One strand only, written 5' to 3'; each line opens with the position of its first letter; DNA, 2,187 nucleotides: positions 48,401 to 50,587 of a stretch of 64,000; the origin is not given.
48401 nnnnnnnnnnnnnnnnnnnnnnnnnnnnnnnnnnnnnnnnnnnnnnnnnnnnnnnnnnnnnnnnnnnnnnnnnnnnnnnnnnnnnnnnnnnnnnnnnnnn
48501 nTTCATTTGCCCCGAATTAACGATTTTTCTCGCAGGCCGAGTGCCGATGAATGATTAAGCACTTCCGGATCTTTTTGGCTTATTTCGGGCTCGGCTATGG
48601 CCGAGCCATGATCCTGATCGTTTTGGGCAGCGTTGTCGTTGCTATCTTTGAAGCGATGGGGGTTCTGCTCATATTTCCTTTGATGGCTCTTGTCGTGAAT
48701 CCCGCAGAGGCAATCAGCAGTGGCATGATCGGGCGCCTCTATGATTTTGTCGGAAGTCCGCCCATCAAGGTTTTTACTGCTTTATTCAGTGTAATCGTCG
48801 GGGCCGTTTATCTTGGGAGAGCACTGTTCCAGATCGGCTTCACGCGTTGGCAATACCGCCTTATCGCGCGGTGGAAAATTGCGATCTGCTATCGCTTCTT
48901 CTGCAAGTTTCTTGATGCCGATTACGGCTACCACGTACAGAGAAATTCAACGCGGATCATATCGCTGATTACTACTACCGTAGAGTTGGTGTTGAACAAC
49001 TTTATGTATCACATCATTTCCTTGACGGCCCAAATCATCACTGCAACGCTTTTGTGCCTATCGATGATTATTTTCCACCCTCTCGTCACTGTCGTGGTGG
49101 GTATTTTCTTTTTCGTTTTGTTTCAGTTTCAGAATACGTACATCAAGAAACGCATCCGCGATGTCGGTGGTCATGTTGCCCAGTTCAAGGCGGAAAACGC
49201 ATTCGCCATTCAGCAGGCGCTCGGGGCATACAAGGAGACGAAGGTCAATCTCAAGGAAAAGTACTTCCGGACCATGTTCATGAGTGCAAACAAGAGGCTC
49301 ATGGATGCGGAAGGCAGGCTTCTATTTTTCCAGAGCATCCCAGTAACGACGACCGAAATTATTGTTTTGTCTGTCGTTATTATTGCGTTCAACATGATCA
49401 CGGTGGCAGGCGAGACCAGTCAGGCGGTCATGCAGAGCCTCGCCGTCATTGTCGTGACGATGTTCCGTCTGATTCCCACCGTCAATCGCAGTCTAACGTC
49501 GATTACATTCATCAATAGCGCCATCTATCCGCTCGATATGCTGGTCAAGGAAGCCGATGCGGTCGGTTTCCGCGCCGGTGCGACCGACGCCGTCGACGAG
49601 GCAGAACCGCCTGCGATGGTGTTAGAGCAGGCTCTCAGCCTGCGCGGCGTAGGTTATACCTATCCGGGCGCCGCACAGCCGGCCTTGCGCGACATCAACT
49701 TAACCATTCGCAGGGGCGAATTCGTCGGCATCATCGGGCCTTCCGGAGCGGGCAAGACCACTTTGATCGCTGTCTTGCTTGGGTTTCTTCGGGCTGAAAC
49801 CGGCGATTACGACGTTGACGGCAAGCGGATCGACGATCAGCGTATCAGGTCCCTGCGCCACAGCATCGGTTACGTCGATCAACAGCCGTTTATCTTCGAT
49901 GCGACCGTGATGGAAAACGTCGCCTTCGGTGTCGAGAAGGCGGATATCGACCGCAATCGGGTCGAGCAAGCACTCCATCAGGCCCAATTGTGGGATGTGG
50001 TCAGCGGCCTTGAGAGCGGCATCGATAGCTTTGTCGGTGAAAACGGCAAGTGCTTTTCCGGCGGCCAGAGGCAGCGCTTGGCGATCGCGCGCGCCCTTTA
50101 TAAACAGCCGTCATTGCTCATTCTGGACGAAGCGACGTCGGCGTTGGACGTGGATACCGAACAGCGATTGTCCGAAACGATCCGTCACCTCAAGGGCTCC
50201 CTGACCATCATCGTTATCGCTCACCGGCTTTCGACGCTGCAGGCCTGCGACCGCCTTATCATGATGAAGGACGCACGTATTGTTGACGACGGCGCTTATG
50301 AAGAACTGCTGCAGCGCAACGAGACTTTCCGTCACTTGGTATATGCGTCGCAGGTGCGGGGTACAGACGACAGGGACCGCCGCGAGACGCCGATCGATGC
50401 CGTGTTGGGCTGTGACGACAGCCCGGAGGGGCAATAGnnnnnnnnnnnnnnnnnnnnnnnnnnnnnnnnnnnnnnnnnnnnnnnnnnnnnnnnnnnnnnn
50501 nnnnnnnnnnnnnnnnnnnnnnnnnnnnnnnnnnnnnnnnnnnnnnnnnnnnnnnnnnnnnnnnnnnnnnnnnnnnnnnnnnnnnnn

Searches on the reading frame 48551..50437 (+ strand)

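Call 16: search_protein_families(library=pfam, proteins=[window:48551-50437:+])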
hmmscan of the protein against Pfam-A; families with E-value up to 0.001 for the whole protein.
window:48551-50437:+ (628 aa): 4 families
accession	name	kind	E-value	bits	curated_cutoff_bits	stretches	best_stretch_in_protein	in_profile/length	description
PF00005.33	ABC_tran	-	3.8e-35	121.9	25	1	379-530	1-137/137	ABC transporter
PF02463.25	SMC_N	-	5e-10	39.6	40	1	391-573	26-212/220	RecF/RecN/SMC N terminal domain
PF00664.28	ABC_membrane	-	2.9e-09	37.5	28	1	40-285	2-248/274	ABC transporter transmembrane region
PF13304.12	AAA_21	-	1.9e-06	28.6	27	1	391-470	1-83/304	AAA domain, putative AbiEii toxin, Type IV TA system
